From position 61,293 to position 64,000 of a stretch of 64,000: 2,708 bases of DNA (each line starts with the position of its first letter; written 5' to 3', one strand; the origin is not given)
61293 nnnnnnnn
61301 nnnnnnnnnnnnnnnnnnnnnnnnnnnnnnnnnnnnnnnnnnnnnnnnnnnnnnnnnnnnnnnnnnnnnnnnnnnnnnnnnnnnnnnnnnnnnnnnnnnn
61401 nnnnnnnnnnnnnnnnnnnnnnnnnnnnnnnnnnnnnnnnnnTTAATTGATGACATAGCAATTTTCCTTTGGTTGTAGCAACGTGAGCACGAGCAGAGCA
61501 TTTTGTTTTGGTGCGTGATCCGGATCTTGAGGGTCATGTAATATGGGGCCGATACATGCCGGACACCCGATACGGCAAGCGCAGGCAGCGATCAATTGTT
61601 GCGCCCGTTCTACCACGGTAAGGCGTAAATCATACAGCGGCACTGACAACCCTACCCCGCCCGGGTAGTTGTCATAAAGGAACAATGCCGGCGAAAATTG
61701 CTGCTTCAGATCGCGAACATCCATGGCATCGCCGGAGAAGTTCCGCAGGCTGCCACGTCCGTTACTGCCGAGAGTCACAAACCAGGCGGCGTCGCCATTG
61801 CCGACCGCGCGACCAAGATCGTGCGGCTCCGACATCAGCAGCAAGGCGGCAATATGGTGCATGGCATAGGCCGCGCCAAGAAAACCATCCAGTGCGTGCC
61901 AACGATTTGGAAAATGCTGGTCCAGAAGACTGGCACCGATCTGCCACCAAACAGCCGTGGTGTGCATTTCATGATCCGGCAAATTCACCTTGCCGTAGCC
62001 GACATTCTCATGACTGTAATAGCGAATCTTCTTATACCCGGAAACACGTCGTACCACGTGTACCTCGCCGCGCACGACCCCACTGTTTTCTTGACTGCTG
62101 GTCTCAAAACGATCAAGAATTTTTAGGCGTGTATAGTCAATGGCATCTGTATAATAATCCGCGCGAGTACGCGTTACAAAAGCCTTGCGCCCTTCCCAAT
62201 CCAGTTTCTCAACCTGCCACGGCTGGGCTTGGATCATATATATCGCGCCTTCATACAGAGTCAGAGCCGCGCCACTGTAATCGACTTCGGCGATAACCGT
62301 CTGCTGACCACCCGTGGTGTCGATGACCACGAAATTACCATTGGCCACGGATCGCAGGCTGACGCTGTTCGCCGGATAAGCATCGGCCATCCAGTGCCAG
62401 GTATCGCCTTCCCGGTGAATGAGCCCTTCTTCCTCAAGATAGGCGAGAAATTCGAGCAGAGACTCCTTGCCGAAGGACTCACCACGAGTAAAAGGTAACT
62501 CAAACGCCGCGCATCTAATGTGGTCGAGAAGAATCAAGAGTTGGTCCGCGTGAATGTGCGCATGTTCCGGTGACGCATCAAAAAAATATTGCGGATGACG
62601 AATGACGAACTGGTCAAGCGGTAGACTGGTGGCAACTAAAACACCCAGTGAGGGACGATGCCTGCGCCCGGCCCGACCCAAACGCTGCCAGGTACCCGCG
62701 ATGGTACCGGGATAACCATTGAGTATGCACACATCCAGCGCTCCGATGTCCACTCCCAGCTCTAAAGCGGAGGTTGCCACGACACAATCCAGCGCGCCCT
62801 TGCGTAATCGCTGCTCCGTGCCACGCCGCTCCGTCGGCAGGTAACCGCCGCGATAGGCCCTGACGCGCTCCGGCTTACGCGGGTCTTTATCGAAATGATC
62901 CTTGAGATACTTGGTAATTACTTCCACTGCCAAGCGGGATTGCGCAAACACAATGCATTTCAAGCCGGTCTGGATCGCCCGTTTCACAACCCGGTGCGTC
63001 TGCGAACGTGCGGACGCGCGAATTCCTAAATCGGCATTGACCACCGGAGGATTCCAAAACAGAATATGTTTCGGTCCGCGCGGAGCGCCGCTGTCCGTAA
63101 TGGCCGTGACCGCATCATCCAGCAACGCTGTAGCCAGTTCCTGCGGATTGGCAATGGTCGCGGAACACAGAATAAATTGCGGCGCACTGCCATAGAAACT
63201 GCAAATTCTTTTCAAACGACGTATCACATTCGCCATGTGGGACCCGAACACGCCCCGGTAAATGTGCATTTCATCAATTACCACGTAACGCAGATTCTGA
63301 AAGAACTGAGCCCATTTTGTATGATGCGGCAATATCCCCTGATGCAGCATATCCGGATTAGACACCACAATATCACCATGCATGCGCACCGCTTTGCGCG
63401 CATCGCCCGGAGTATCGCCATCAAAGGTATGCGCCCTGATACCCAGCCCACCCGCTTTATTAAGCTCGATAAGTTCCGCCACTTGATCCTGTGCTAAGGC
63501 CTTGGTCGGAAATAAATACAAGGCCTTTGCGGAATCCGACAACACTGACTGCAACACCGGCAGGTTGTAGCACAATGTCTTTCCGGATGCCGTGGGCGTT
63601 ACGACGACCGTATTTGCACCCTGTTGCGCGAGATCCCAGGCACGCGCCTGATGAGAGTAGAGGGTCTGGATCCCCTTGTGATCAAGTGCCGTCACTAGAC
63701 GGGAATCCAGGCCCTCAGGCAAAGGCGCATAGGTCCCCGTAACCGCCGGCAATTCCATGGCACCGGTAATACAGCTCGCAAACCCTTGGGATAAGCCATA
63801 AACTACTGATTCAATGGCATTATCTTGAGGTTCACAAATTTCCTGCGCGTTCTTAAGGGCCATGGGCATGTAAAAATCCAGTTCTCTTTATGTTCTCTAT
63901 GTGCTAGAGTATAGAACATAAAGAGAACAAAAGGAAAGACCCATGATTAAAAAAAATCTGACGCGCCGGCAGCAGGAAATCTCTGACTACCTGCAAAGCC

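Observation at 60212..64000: MrfA/MrfB-like helicase-exonuclease pair under a perfect GTTC-N7-GTTC inverted-repeat operator, divergent from a lexA-like gene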

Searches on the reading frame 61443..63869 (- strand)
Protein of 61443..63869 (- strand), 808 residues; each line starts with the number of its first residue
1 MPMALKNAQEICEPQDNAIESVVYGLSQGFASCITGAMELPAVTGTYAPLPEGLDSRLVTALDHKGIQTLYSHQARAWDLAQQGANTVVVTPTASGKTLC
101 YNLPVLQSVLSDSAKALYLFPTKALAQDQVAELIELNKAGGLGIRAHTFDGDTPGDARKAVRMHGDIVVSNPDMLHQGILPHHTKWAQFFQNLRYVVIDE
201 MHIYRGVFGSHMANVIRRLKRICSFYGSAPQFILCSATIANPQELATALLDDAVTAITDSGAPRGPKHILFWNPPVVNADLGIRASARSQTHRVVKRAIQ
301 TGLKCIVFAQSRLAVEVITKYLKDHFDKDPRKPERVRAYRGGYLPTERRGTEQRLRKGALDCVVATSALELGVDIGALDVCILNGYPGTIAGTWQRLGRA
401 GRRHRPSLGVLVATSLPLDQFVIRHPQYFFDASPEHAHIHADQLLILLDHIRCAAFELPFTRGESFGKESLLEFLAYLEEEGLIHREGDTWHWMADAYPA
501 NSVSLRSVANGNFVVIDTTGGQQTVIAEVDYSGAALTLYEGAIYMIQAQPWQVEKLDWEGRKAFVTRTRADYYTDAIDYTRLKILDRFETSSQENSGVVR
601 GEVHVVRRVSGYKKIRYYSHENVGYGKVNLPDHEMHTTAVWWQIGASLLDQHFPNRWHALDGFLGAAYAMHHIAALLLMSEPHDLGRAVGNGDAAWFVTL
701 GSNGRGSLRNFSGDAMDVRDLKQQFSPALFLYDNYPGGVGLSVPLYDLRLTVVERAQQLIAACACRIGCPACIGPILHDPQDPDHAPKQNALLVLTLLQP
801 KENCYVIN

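Call 3: search_protein_families(library=pfam, proteins=[window:61443-63869:-], max_evalue=0.01)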
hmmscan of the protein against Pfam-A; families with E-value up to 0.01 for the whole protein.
window:61443-63869:- (808 aa): 6 families
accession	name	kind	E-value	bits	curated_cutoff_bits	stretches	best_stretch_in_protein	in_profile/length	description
PF00270.35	DEAD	-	6.1e-35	120.8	26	1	72-244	2-166/167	DEAD/DEAH box helicase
PF00271.37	Helicase_C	-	2.8e-16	60.2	23.5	1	299-403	10-109/110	Helicase conserved C-terminal domain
PF09369.15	MZB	-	1.2e-12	48.7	24.2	1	667-773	2-80/80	MrfA Zn-binding domain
PF22982.3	WHD_HRQ1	-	7e-09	37.1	27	1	441-507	3-69/70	ATP-dependent helicase HRQ1, winged helix domain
PF04851.21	ResIII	-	1.6e-05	25.3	22.5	1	80-220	19-151/164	Type III restriction enzyme, res subunit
PF22590.2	Cas3-like_C_2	-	0.0071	17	27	0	312-404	13-105/106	CRISPR-associated nuclease/helicase Cas3, C-terminal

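Call 4: find_encoding_contigs(protein=window:61443-63869:-, flank=10000, max_places=6)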
Protein window:61443-63869:- (808 aa): 1 contig read that carries it; 1 place shown.
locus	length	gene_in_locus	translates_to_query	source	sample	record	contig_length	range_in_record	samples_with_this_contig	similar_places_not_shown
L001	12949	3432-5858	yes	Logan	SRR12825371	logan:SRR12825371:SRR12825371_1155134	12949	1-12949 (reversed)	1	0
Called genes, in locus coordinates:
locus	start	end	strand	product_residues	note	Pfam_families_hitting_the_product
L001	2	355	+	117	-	?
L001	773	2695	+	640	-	PF01590:GAF (weak), PF00512:HisKA, PF02518:HATPase_c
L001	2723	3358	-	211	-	PF01726:LexA_DNA_bind, PF00717:Peptidase_S24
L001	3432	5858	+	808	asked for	PF00270:DEAD, PF04851:ResIII (faint), PF00271:Helicase_C, PF22982:WHD_HRQ1, PF09369:MZB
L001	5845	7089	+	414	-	PF13482:RNase_H_2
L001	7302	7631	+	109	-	PF04993:TfoX_N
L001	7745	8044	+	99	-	-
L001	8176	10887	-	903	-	PF00690:Cation_ATPase_N, PF00122:E1-E2_ATPase, PF13246:Cation_ATPase, PF00702:Hydrolase, PF08282:Hydrolase_3 (faint), PF00689:Cation_ATPase_C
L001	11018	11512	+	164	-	PF01451:LMWPc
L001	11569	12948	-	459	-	?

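Call 23: search_solved_structures(query=window:61443-63869:-, max_evalue=0.00001)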
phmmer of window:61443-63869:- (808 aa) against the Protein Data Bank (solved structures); distinct sequences matched with E-value up to 0.00001: 60.
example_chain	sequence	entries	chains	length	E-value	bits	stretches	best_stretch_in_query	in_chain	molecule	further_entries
6znp_A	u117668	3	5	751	7.6e-217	725.3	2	47-685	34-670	Uncharacterized ATP-dependent helicase YprA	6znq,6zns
5v9x_A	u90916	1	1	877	5.3e-25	90.8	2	74-328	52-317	ATP-dependent DNA helicase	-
7lhl_A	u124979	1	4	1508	2.8e-24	88.4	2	73-328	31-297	ATP-dependent DNA helicase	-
2zj2_A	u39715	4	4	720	1.5e-20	76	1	54-440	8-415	Putative ski2-type helicase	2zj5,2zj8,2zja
9tu7_Y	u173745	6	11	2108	2.5e-17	65.4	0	342-455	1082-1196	DEAD/DEAH box helicase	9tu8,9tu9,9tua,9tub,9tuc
6qdv_B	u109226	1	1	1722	9.3e-16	60.2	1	85-251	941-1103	U5 small nuclear ribonucleoprotein 200 kDa helicase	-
4f91_B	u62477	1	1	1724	9.3e-16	60.2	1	85-251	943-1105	U5 small nuclear ribonucleoprotein 200 kDa helicase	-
4f92_B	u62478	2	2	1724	9.3e-16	60.2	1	85-251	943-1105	U5 small nuclear ribonucleoprotein 200 kDa helicase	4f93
5urj_A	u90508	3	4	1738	9.6e-16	60.2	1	85-251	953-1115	U5 small nuclear ribonucleoprotein 200 kDa helicase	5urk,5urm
4kit_B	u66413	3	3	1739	9.6e-16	60.2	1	85-251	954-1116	U5 small nuclear ribonucleoprotein 200 kDa helicase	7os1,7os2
6s8q_B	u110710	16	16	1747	9.8e-16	60.1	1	85-251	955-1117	U5 small nuclear ribonucleoprotein 200 kDa helicase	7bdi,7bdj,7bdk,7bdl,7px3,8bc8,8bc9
6s8o_B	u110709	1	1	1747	1.4e-15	59.7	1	85-250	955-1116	U5 small nuclear ribonucleoprotein 200 kDa helicase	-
3jcr_C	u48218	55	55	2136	2.1e-15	59.1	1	85-251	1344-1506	hBrr2 | U5 small nuclear ribonucleoprotein 200 kDa helicase | Brr2, U5 small nuclear ribonucleoprotein 200 kDa helicase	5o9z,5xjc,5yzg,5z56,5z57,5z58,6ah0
6s9i_B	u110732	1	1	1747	3.9e-15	58.1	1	85-251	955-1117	U5 small nuclear ribonucleoprotein 200 kDa helicase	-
9b15_A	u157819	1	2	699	2.5e-14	55.5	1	50-249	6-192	ATP-dependent DNA helicase Hel308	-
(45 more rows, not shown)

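Call 25: search_protein_families(library=ncbifam, proteins=[window:61443-63869:-, L001:2723-3358:-, L001:7302-7631:+, L001:7745-8044:+], max_evalue=0.001)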
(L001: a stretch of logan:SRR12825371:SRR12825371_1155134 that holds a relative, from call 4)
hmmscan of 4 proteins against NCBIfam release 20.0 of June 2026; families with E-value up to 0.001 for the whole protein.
window:61443-63869:- (808 aa): 32 families (the best 25 are shown)
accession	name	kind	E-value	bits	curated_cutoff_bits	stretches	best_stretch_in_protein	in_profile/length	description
TIGR03817.1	DECH_helic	hypoth_equivalog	2.4e-184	614.6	874.1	2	38-676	5-641/742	helicase/secretion neighborhood putative DEAH-box helicase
TIGR04121.1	DEXH_lig_assoc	equivalog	1.1e-40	139.1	850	1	69-414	13-358/804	ligase-associated DNA damage response DEXH box helicase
NF010338.0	PRK13767.1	equivalog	7.2e-33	113.8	849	1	72-413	36-396/877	ATP-dependent helicase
NF002654.0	PRK02362.1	equivalog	2e-24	85.9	887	1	56-328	10-269/739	ATP-dependent DNA helicase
NF001308.0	PRK00254.1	equivalog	2.1e-24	85.8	1216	1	54-329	8-265/720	ATP-dependent DNA helicase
NF041063.1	DpdF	equivalog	3.7e-22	78.7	550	2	75-241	149-324/813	protein DpdF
NF007284.0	PRK09751.1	equivalog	8e-21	73.1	1496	2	337-402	353-418/1538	ATP-dependent helicase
NF010337.0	PRK13766.1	equivalog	2.7e-19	68.8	610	2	83-204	30-144/781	Hef nuclease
NF002251.0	PRK01172.1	equivalog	4e-16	58.4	891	1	69-329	22-263/674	ATP-dependent DNA helicase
NF040935.1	helicase_Hel308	equivalog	1.5e-14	53.1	1200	1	54-255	11-197/704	ATP-dependent DNA helicase Hel308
TIGR01389.1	recQ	equivalog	4.8e-14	51.7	640.2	1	72-412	16-327/591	DNA helicase RecQ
TIGR00614.1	recQ_fam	subfamily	5.1e-13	48.6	219.8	2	300-411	224-328/470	RecQ family ATP-dependent DNA helicase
NF041067.1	DpdJ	equivalog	9.8e-13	46.7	800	1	191-249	360-415/1482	protein DpdJ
NF008394.0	PRK11192.1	equivalog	9.1e-12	44.5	507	1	54-403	10-341/441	ATP-dependent RNA helicase SrmB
NF053631.1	RNA_helic_CshA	equivalog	6.8e-11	41.7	646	1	53-252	5-196/434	degradosome RNA helicase CshA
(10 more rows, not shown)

L001:2723-3358:- (211 aa): 2 families
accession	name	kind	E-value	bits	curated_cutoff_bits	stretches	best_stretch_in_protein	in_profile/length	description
TIGR00498.1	lexA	equivalog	1.3e-46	158.8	110.95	1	4-209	2-201/203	transcriptional repressor LexA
NF007621.2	PRK10276.1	subfamily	3.6e-16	59.2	110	1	116-204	23-111/115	translesion error-prone DNA polymerase V autoproteolytic subunit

L001:7302-7631:+ (109 aa): 0 families

L001:7745-8044:+ (99 aa): 0 families

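Call 26: search_protein_families(library=padloc, proteins=[window:61443-63869:-, L001:2723-3358:-], max_evalue=0.001)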
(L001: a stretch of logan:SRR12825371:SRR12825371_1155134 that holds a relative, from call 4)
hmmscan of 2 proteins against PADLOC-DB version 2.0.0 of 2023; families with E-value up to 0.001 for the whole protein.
window:61443-63869:- (808 aa): 61 families (the best 25 are shown)
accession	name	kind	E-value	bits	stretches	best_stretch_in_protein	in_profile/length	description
PDLC02503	BrxHI|BrxHII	-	8.2e-48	161.2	1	66-568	21-520/698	BrxHI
PDLC03960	SngC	-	3e-44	149.9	1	64-408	19-367/720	-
PDLC00037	DruE3|DruE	-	1.8e-30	103.5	3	351-442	1048-1140/2055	SNF2 family N-terminal domain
PDLC02501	BrxHI|BrxHII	-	1.9e-29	100.4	1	66-404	20-343/925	BrxHI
PDLC00036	DruE3|DruE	-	6.7e-28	94.4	2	71-257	94-302/2023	SNF2 family N-terminal domain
PDLC00013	DruE1|DruE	-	6.6e-26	88.5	4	357-455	1080-1179/1776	SNF2 family N-terminal domain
PDLC00035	DruE3|DruE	-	1.6e-24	83.7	2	68-245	101-305/1460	SNF2 family N-terminal domain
PDLC02897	DpdJ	-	1.1e-21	74.5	1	68-403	98-451/1570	DpdJ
PDLC00051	DruE4|DruE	-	1.2e-21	74.1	3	65-114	88-138/1829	SNF2 family N-terminal domain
PDLC02570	DrmA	-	2.1e-20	70.7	1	196-424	413-646/851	DrmA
PDLC03928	PsyrT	-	3.5e-20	69.9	1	65-507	19-432/689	-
PDLC02864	DpdF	-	8.6e-19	65.7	1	62-412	15-337/610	DpdF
PDLC00015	DruE2|DruE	-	3.2e-18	62.9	3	330-406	1145-1217/1887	SNF2 family N-terminal domain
PDLC02870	DpdF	-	3.9e-18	63.2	1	66-414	10-331/534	DpdF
PDLC02872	DpdF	-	6e-17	59.4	2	335-414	422-506/859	DpdF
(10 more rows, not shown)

L001:2723-3358:- (211 aa): 0 families

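Call 34: find_related_loci(query=window:61443-63869:-, collection=metagenome_contigs, flank=3000)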
Query window:61443-63869:- (808 aa) in metagenome_contigs; peptide patterns used: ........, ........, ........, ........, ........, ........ (x = any residue, [..] = any of these).
96 stretches matched a pattern; 6 encode a relative of the query (tblastn E <= 1e-3); 6 distinct loci.
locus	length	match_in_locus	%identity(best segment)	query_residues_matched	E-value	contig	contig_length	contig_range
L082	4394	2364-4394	83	1-677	0e+0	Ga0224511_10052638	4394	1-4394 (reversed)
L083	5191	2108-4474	68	8-798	0e+0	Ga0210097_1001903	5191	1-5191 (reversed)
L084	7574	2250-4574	68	14-788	0e+0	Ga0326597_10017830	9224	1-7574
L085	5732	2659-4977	68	26-798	0e+0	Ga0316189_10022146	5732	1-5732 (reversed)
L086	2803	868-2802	69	17-660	0e+0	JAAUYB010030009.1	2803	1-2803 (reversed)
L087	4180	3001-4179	69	5-394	0e+0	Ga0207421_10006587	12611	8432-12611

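Call 36: list_cluster_members(proteins=[P0001, window:61443-63869:-, window:60212-61456:-, P0002, P0003])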
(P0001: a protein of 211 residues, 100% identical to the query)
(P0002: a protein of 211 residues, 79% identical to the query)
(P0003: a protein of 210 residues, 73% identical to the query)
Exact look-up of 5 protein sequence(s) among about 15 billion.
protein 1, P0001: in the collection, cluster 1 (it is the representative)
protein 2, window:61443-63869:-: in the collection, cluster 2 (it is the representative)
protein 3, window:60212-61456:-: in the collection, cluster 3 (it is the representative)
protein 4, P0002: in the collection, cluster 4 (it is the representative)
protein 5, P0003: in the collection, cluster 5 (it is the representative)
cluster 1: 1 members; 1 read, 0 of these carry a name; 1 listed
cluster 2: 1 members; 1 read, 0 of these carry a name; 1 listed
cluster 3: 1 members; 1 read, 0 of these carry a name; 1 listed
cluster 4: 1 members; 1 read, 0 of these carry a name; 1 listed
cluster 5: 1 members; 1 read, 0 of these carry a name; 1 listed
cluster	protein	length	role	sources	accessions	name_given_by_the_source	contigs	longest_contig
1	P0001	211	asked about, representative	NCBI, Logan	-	-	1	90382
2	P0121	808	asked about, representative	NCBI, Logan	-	-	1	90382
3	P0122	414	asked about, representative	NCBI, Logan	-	-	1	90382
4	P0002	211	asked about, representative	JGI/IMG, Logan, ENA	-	-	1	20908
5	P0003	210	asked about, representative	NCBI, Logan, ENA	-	-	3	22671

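Call 41: find_homologous_proteins(query=window:61443-63869:-, max_evalue=1e-50)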
Query window:61443-63869:- (808 aa): 8000 proteins with E <= 1e-50 among 8000 candidates; the best 120 are listed.
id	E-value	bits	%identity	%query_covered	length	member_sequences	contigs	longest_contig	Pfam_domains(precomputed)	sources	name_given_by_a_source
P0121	0.0e+0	1886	100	100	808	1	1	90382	PF00270.36,PF09369.16,PF00271.38,PF22982.4,PF04851.22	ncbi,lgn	-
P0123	0.0e+0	1532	81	100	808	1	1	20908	PF00270.36,PF09369.16,PF00271.38,PF22982.4,PF04851.22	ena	-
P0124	0.0e+0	1469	78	98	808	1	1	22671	PF00270.36,PF09369.16,PF00271.38,PF22982.4,PF04851.22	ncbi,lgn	-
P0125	0.0e+0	1350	72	97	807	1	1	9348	PF00270.36,PF09369.16,PF00271.38,PF22982.4,PF04851.22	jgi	jgi:DEAD/DEAH box helicase domain-containing protein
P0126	0.0e+0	1348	72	97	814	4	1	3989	PF00270.36,PF09369.16,PF00271.38,PF22982.4,PF04851.22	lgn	-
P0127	0.0e+0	1344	71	98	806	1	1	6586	PF00270.36,PF09369.16,PF00271.38,PF22982.4,PF04851.22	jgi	jgi:DEAD/DEAH box helicase domain-containing protein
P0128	0.0e+0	1328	70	99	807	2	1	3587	PF00270.36,PF09369.16,PF00271.38,PF22982.4,PF04851.22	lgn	-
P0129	0.0e+0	1327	71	99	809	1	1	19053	PF00270.36,PF09369.16,PF00271.38,PF22982.4,PF04851.22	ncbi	-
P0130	0.0e+0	1327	70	100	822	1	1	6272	PF00270.36,PF09369.16,PF00271.38,PF22982.4,PF04851.22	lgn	-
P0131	0.0e+0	1326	71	96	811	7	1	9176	PF00270.36,PF09369.16,PF00271.38,PF22982.4,PF04851.22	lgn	-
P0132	0.0e+0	1325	70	98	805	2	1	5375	PF00270.36,PF09369.16,PF00271.38,PF22982.4,PF04851.22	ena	-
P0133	0.0e+0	1325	72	96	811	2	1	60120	PF00270.36,PF09369.16,PF00271.38,PF22982.4,PF04851.22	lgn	-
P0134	0.0e+0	1324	71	98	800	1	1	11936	PF00270.36,PF09369.16,PF00271.38,PF22982.4,PF04851.22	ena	-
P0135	0.0e+0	1323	71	96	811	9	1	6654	PF00270.36,PF09369.16,PF00271.38,PF22982.4,PF04851.22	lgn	-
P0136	0.0e+0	1318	70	97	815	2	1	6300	PF00270.36,PF09369.16,PF00271.38,PF22982.4,PF04851.22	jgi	-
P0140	0.0e+0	1307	71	95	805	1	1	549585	PF00270.36,PF09369.16,PF00271.38,PF22982.4,PF04851.22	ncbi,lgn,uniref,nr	ncbi:DEAD/DEAH box helicase [Thiohalomonas denitrificans]|uniref:DEAD/DEAH box helicase domain-conta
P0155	0.0e+0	1301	70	97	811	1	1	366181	PF00270.36,PF09369.16,PF00271.38,PF22982.4,PF04851.22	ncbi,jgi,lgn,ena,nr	ncbi:MAG: DEAD/DEAH box helicase [Gammaproteobacteria bacterium]|nr:DEAD/DEAH box helicase [Gammapro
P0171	0.0e+0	1297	70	97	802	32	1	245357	PF00270.36,PF09369.16,PF00271.38,PF22982.4,PF04851.22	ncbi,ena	-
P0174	0.0e+0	1296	70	95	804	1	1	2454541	PF00270.36,PF09369.16,PF00271.38,PF22982.4,PF04851.22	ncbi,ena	-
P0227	0.0e+0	1285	69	98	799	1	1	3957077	PF00270.36,PF09369.16,PF00271.38,PF22982.4,PF04851.22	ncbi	ncbi:MAG: DEAD/DEAH box helicase [Sedimenticola sp.]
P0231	0.0e+0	1285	69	98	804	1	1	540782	PF00270.36,PF09369.16,PF00271.38,PF22982.4,PF04851.22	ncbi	-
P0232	0.0e+0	1285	69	97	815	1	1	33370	PF00270.36,PF09369.16,PF00271.38,PF22982.4,PF04851.22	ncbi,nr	ncbi:MAG TPA: DEAD/DEAH box helicase [Burkholderiales bacterium]|nr:DEAD/DEAH box helicase [Burkhold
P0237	0.0e+0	1284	71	97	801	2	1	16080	PF00270.36,PF09369.16,PF00271.38,PF22982.4,PF04851.22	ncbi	ncbi:MAG: DEAD/DEAH box helicase [Candidatus Thiodiazotropha sp.]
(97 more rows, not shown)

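Call 42: find_encoding_contigs(protein=P0227, flank=5000, max_places=2)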
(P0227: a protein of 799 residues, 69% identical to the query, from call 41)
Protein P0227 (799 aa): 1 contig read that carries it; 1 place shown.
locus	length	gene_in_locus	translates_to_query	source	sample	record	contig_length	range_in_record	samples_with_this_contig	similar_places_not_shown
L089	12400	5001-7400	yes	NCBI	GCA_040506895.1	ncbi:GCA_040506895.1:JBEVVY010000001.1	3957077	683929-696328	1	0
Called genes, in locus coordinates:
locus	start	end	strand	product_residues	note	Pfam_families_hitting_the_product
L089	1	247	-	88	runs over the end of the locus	-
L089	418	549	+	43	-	-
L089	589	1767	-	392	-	PF01116:F_bP_aldolase, PF07876:Dabb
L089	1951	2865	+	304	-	PF00126:HTH_1, PF03466:LysR_substrate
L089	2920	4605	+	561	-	PF00999:Na_H_Exchanger, PF02254:TrkA_N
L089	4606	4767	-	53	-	PF10723:RepB-RCR_reg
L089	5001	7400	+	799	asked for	PF00270:DEAD, PF04851:ResIII (weak), PF00271:Helicase_C, PF22982:WHD_HRQ1, PF09369:MZB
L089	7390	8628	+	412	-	PF13482:RNase_H_2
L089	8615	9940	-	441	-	PF25973:BSH_CzcB (weak), PF25917:BSH_RND, PF25994:HH_AprE, PF26002:Beta-barrel_AprE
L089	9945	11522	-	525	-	PF00664:ABC_membrane, PF02463:SMC_N (weak), PF00005:ABC_tran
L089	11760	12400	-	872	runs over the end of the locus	PF00353:HemolysinCabind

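Call 43: find_encoding_contigs(protein=P0140, flank=5000, max_places=2)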
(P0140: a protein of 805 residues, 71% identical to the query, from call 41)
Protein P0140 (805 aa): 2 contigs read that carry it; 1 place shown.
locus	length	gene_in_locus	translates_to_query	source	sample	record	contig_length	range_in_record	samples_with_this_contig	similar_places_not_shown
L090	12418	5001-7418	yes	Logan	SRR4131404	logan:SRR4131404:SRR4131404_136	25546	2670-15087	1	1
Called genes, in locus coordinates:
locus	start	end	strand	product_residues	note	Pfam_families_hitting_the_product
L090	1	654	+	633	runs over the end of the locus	PF00027:cNMP_binding, PF00571:CBS, PF03445:DUF294, PF10335:DUF294_C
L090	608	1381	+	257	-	PF00929:RNase_T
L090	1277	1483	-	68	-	-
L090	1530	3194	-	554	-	PF02028:BCCT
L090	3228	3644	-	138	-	PF00582:Usp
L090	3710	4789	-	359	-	-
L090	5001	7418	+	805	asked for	PF00270:DEAD, PF04851:ResIII (weak), PF00271:Helicase_C, PF22982:WHD_HRQ1, PF09369:MZB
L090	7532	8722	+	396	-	PF13482:RNase_H_2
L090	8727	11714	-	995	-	PF00924:MS_channel_2nd, PF21082:MS_channel_3rd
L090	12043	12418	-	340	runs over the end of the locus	PF01073:3Beta_HSD, PF01370:Epimerase, PF02719:Polysacc_synt_2, PF04321:RmlD_sub_bind, PF05368:NmrA, PF13460:NAD_binding_10, PF16363:GDP_Man_Dehyd, PF07993:NAD_binding_4, +1 more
